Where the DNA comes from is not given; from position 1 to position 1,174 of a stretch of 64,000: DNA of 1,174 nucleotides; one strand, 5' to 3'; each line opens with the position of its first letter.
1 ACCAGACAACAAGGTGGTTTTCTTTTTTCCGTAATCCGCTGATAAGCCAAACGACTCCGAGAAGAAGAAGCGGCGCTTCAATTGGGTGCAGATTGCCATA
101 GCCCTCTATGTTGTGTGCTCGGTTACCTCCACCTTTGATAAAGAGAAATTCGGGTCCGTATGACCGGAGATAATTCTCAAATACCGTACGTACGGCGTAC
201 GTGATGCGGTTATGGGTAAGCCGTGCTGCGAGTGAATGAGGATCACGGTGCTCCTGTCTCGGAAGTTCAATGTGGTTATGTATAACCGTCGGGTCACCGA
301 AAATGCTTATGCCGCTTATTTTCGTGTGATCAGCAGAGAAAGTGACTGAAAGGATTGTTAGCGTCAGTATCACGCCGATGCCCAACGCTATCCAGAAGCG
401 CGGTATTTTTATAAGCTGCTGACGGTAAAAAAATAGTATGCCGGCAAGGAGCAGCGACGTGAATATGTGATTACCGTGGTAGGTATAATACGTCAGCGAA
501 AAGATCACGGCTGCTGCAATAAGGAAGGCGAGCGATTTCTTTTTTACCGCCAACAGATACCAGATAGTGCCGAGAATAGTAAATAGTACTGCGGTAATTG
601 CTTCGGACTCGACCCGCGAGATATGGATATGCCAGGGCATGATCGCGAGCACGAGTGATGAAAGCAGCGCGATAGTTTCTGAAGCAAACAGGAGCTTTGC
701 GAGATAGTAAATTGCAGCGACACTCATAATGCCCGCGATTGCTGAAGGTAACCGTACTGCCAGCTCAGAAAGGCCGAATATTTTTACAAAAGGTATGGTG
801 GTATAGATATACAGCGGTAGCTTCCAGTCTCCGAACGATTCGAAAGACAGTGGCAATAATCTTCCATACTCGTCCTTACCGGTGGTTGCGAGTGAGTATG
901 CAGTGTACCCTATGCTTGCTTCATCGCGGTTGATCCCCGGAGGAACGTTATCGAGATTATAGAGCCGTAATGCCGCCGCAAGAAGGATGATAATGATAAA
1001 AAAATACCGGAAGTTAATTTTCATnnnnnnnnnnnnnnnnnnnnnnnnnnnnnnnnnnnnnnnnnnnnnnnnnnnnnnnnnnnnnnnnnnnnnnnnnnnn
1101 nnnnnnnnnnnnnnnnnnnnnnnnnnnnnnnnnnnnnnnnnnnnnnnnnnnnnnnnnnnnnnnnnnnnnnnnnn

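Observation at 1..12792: Four-member tandem array of PMT_2/ArnT-like (GT39) paralogs, one on the opposite strand at the window edge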

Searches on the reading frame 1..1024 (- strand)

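Call 5: search_protein_families(library=pfam, proteins=[window:1-1024:-], max_evalue=0.01)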
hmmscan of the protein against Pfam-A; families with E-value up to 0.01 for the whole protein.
window:1-1024:- (341 aa): 2 families
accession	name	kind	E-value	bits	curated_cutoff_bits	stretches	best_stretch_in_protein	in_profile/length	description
PF13231.12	PMT_2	-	6.9e-11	43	26.1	1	70-224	4-157/160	Dolichyl-phosphate-mannose-protein mannosyltransferase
PF02366.24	PMT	-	3.3e-10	40.4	22.7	1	11-200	2-198/245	Dolichyl-phosphate-mannose-protein mannosyltransferase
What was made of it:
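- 1..1024 (-): B0: N-terminal 341 codons of a 544-aa PMT_2-type GT-C glycosyltransferase. Its start overlaps the stop of the upstream YfhO gene by 11 nt. PF13231 43.0 bits and PF02366 40.4 bits (call 5).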

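Call 6: search_protein_families(library=ncbifam, proteins=[window:1-1024:-], max_evalue=0.01)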
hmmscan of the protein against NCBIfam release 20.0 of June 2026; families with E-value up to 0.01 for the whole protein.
window:1-1024:- (341 aa): 1 family
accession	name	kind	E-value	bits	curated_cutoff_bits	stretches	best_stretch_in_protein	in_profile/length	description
TIGR03663.1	TIGR03663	subfamily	2.4e-11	43.4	126.25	1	8-202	3-182/435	flippase activity-associated protein Agl23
